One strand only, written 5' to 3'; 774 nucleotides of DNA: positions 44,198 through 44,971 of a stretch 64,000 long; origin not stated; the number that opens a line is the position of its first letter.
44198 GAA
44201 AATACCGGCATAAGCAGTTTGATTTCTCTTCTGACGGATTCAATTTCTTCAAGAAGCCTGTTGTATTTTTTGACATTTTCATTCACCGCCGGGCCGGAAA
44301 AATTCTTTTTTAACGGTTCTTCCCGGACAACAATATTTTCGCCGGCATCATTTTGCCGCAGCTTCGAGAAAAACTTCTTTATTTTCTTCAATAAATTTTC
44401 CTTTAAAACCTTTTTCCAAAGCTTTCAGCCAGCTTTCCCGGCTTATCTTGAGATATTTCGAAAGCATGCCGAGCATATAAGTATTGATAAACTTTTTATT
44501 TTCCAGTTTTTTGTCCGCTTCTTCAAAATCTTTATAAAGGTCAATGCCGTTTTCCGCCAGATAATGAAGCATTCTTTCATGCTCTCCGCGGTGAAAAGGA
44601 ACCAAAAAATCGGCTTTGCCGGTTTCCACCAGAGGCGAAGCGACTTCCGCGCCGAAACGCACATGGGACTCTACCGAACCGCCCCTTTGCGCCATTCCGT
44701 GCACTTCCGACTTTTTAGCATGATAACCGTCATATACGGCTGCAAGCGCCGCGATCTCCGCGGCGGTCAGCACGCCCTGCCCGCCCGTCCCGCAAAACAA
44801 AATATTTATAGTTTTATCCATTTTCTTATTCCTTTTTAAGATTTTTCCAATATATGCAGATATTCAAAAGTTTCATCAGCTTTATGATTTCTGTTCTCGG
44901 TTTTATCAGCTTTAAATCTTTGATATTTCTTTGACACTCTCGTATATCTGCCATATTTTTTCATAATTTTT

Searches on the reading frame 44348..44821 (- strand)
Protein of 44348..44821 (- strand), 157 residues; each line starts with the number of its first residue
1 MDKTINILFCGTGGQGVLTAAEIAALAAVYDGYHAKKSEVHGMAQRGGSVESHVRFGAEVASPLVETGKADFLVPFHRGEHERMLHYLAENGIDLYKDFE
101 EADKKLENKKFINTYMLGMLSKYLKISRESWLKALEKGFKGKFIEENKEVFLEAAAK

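Call 4: search_protein_families(library=pfam, proteins=[window:44348-44821:-], max_evalue=0.01)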
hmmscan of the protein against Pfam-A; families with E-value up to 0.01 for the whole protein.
window:44348-44821:- (157 aa): 1 family
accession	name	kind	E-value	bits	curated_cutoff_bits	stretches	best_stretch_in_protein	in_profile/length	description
PF01558.24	POR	-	1.1e-34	120.5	27.4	2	13-110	1-98/173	Pyruvate ferredoxin/flavodoxin oxidoreductase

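Call 5: search_protein_families(library=ncbifam, proteins=[window:44348-44821:-], max_evalue=0.01)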
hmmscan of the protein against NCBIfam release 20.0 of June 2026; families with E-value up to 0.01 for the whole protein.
window:44348-44821:- (157 aa): 25 families
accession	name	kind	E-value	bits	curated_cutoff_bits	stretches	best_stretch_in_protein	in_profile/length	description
NF005322.0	PRK06853.1-2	equivalog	2.4e-46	158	237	2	2-98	3-99/197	indolepyruvate oxidoreductase subunit beta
NF005325.0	PRK06853.1-5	equivalog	7.4e-39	133.5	230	2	3-93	2-92/192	indolepyruvate oxidoreductase subunit beta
NF005323.0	PRK06853.1-3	equivalog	1.3e-27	97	238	1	2-93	4-94/197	indolepyruvate oxidoreductase subunit beta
TIGR03334.1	IOR_beta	equivalog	3.1e-26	92.5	205.8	1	6-95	2-90/189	indolepyruvate ferredoxin oxidoreductase subunit beta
NF005324.0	PRK06853.1-4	equivalog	8.9e-26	91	222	1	6-92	4-91/196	indolepyruvate oxidoreductase subunit beta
NF004918.0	PRK06274.1-4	equivalog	9.2e-25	87.6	278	1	5-92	3-90/202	indolepyruvate oxidoreductase subunit beta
NF005326.0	PRK06853.1-6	equivalog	4.1e-24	85.5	348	1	3-150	2-137/202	indolepyruvate oxidoreductase subunit beta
NF005328.0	PRK06853.2-2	equivalog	3.5e-23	82.4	240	1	4-92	3-90/192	indolepyruvate oxidoreductase subunit beta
NF004917.0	PRK06274.1-3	equivalog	1.7e-21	77.1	284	1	6-92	4-90/203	indolepyruvate oxidoreductase subunit beta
NF004915.0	PRK06274.1-1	equivalog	2.3e-19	69.6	274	1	5-92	3-90/194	indolepyruvate oxidoreductase subunit beta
NF005327.0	PRK06853.2-1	equivalog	2.7e-19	69.7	242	1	4-89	3-87/194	indolepyruvate oxidoreductase subunit beta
NF004916.0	PRK06274.1-2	equivalog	4.8e-18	65.9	227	1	7-92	5-89/178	indolepyruvate oxidoreductase subunit beta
TIGR02175.1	PorC_KorC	subfamily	6.2e-14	52.1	81.1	1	5-74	2-71/177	2-oxoacid:acceptor oxidoreductase, gamma subunit, pyruvate/2-ketoisovalerate family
NF006321.0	PRK08534.1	equivalog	2.5e-12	46.8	225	1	5-58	2-55/181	pyruvate ferredoxin oxidoreductase subunit gamma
NF005329.0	PRK06853.2-4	equivalog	4.9e-12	46.4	267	1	6-78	3-81/175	indolepyruvate oxidoreductase subunit beta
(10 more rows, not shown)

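Call 9: find_encoding_contigs(protein=window:44348-44821:-, flank=8000, max_places=10)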
Protein window:44348-44821:- (157 aa): 23 contigs read that carry it; 10 places shown.
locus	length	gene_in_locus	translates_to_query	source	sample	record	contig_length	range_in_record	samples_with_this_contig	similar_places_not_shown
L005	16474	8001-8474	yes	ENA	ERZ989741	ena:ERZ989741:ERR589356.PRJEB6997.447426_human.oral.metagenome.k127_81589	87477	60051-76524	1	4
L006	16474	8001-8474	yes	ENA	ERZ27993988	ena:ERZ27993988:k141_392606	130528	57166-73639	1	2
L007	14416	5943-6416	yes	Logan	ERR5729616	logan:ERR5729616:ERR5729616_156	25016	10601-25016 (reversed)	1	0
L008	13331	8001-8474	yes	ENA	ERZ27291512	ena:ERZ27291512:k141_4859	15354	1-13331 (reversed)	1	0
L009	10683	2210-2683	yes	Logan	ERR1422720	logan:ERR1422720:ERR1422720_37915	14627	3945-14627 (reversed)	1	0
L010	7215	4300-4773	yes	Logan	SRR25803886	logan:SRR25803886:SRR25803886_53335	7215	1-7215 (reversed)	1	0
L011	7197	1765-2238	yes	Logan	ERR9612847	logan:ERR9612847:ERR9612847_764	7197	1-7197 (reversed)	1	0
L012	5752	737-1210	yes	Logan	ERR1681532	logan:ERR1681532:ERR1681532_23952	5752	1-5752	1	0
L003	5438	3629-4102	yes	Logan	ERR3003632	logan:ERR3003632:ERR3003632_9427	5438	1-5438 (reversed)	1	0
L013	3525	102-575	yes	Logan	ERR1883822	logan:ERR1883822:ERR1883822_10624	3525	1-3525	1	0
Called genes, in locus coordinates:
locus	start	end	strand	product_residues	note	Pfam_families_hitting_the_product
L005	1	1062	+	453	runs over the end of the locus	-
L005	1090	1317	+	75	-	-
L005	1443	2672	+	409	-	PF21212:Dimerisation2-like_dom, PF13489:Methyltransf_23 (faint), PF13847:Methyltransf_31 (faint)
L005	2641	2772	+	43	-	-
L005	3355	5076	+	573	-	PF01855:POR_N, PF02775:TPP_enzyme_C, PF00037:Fer4 (faint)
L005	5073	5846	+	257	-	PF01555:N6_N4_Mtase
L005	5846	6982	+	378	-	-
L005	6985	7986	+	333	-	PF02086:MethyltransfD12, PF03602:Cons_hypoth95 (faint)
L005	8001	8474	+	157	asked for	PF01558:POR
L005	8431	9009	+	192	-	-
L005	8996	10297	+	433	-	PF00501:AMP-binding, PF14535:AMP-binding_C_2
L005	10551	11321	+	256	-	-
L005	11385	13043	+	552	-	PF06161:DUF975 (faint)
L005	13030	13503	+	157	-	PF19571:ACT_8, PF22629:ACT_AHAS_ss (faint), PF01842:ACT (weak)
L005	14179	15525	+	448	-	-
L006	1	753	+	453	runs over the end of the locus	-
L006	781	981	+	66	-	-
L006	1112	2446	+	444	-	PF21212:Dimerisation2-like_dom, PF13847:Methyltransf_31 (faint)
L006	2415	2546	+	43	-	-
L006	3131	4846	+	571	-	PF01855:POR_N, PF02775:TPP_enzyme_C, PF00037:Fer4 (faint)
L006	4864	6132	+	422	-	PF03235:GmrSD_N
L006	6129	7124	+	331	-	PF02463:SMC_N (faint), PF11398:DUF2813 (faint), PF13175:AAA_15, PF13476:AAA_23, PF13304:AAA_21, PF13175:AAA_15, PF12476:DUF3696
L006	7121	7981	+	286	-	-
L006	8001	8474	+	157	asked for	PF01558:POR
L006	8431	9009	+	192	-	-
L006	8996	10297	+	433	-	PF00501:AMP-binding, PF14535:AMP-binding_C_2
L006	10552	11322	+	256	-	-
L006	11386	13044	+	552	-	-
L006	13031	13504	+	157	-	PF19571:ACT_8, PF22629:ACT_AHAS_ss (faint), PF01842:ACT (weak)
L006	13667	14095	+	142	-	-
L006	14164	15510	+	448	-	-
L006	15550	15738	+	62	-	PF13380:CoA_binding_2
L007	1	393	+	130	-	?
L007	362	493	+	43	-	-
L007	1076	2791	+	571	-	PF01855:POR_N, PF02775:TPP_enzyme_C, PF00037:Fer4 (faint)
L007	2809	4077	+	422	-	PF03235:GmrSD_N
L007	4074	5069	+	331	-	PF02463:SMC_N (faint), PF11398:DUF2813 (faint), PF13175:AAA_15, PF13476:AAA_23, PF13304:AAA_21, PF13175:AAA_15, PF12476:DUF3696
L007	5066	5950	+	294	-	-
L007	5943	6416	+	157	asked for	PF01558:POR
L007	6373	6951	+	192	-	-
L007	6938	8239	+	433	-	PF00501:AMP-binding, PF14535:AMP-binding_C_2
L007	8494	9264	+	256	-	-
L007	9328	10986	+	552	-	-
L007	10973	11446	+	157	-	PF19571:ACT_8, PF22629:ACT_AHAS_ss (faint), PF01842:ACT (weak)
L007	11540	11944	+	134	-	-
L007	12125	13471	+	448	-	-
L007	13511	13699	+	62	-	PF13380:CoA_binding_2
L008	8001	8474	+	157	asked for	PF01558:POR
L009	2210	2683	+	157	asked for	PF01558:POR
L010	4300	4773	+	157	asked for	PF01558:POR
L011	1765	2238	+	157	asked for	PF01558:POR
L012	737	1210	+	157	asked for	PF01558:POR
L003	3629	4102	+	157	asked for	PF01558:POR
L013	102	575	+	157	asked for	PF01558:POR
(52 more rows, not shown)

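Call 19: search_protein_families(library=padloc, proteins=[L006:4864-6132:+, L006:6129-7124:+, L006:7121-7981:+], max_evalue=0.001)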
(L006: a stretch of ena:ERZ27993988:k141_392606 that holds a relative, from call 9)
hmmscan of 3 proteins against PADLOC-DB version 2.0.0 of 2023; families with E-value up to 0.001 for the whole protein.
L006:4864-6132:+ (422 aa): 3 families
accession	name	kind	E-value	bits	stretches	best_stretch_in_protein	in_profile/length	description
PDLC03877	NsnA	-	1.5e-110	368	1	18-418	13-380/385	-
PDLC04027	PD-T4-2_A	-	5.8e-29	99.3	1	67-276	47-258/363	-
PDLC03418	REase_II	-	1.1e-08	32.6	1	81-212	41-159/372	Type II restriction enzyme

L006:6129-7124:+ (331 aa): 112 families (the best 25 are shown)
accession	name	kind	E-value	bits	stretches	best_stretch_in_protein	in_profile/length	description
PDLC03878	NsnB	-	2.4e-92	308.3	1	1-331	1-343/345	-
PDLC04707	PDC-M55A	-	1.2e-30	104.8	2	87-323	178-402/421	-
PDLC02979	AriA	-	3.4e-28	97.5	2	149-268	278-373/373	-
PDLC04148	HEC-03B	-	1.6e-26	91.4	2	98-322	217-436/458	-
PDLC04178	HEC-01A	-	1.6e-17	61.7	2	2-46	9-53/399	-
PDLC00091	GajA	-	1.9e-17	61.4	2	206-265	277-339/627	AAA ATPase domain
PDLC00067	GajA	-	3.9e-16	56.7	2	2-44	5-47/604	AAA ATPase domain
PDLC02980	AriA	-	4.5e-16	57.7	1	183-269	225-304/304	-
PDLC02358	Old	-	5.6e-16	56.4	2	2-97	4-98/578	Old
PDLC00096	GajA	-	5.6e-16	56.4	2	202-273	268-342/630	AAA ATPase domain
PDLC00069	GajA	-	8.1e-16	55.6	2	215-273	326-386/687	AAA ATPase domain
PDLC04176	HEC-01A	-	1.7e-15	55.2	2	154-267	207-320/371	-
PDLC00278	PtuA1|PtuA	-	4.7e-15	53.8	1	2-89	3-96/436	AAA ATPase domain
PDLC00099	GajA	-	3e-14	50.9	2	216-267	291-343/626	AAA ATPase domain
PDLC00066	GajA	-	3.9e-14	50.1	2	221-267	276-320/567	AAA ATPase domain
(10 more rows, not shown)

L006:7121-7981:+ (286 aa): 0 families

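Call 20: search_protein_families(library=pfam, proteins=[L006:4864-6132:+, L006:6129-7124:+, L006:7121-7981:+], max_evalue=0.01)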
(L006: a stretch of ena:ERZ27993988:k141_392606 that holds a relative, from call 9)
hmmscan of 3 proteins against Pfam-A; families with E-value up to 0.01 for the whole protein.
L006:4864-6132:+ (422 aa): 1 family
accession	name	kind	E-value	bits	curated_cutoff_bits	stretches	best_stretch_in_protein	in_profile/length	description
PF03235.19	GmrSD_N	-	1.9e-21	77.5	33.2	1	68-211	6-198/199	GmrSD restriction endonuclease, N-terminal domain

L006:6129-7124:+ (331 aa): 7 families
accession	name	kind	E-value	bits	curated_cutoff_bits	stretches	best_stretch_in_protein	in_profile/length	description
PF13175.12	AAA_15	-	3.9e-27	96.3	32.1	2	1-92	1-91/374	AAA ATPase domain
PF13304.12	AAA_21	-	2.3e-16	61.2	27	1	23-269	1-304/304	AAA domain, putative AbiEii toxin, Type IV TA system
PF13476.12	AAA_23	-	1.9e-10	42.2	27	1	4-95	1-94/201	AAA domain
PF12476.13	DUF3696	-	2e-10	41.1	22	1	293-330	14-52/52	Protein of unknown function (DUF3696)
PF11398.14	DUF2813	-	1.9e-06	27.9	21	1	208-281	268-338/372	Protein of unknown function (DUF2813)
PF02463.25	SMC_N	-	5.7e-06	26.3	40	1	1-42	1-45/220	RecF/RecN/SMC N terminal domain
PF13555.12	AAA_29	-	0.00035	20.7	27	1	3-41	2-42/61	P-loop containing region of AAA domain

L006:7121-7981:+ (286 aa): 1 family
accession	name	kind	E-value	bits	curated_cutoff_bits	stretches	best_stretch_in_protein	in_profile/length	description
PF04925.20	SHQ1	-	0.0069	16.4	22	0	16-67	117-168/186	SHQ1 protein, Shq1 domain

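Call 66: search_protein_families(library=pfam, proteins=[L203:2047-2775:+, L196:9493-10164:+, L196:8718-9491:+], max_evalue=0.01)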
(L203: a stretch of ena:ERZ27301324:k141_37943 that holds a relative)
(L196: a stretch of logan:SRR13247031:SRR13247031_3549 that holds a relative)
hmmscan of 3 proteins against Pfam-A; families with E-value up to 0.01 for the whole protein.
L203:2047-2775:+ (242 aa): 0 families

L196:9493-10164:+ (223 aa): 3 families
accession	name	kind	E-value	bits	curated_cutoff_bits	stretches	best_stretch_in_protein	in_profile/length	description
PF05315.17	ICEA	-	7.3e-119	395.5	24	1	2-219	1-218/218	ICEA Protein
PF13392.12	HNH_3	-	0.0058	16.7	24.8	0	112-129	19-36/46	HNH endonuclease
PF02229.22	PC4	-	0.0059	16.5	25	0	79-105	12-38/52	Transcriptional Coactivator p15 (PC4)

L196:8718-9491:+ (257 aa): 2 families
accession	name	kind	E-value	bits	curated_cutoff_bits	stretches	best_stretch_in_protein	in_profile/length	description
PF01555.25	N6_N4_Mtase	-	2.7e-24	86.8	26.7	2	6-88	135-220/221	DNA methylase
PF02086.21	MethyltransfD12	-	5e-07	30.1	22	1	43-91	17-62/253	D12 class N6 adenine-specific DNA methyltransferase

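Call 67: search_protein_families(library=padloc, proteins=[L203:2047-2775:+, L196:9493-10164:+], max_evalue=0.01)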
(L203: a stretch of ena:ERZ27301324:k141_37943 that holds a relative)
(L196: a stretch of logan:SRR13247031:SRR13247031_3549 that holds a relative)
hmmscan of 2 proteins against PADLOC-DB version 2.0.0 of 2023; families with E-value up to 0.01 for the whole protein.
L203:2047-2775:+ (242 aa): 1 family
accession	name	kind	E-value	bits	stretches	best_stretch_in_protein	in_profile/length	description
PDLC03534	REase_II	-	0.00018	18.7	1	149-235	238-326/351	Type II restriction enzyme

L196:9493-10164:+ (223 aa): 1 family
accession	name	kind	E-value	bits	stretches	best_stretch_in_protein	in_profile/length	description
PDLC03566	REase_II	-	0.0052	14.4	1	133-183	144-190/235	Type II restriction enzyme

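Call 73: search_protein_families(library=padloc, proteins=[L007:11540-11944:+], max_evalue=0.01)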
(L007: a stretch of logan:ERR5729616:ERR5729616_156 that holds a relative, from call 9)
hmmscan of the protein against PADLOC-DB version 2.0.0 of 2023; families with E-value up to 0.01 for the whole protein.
L007:11540-11944:+ (134 aa): 0 families
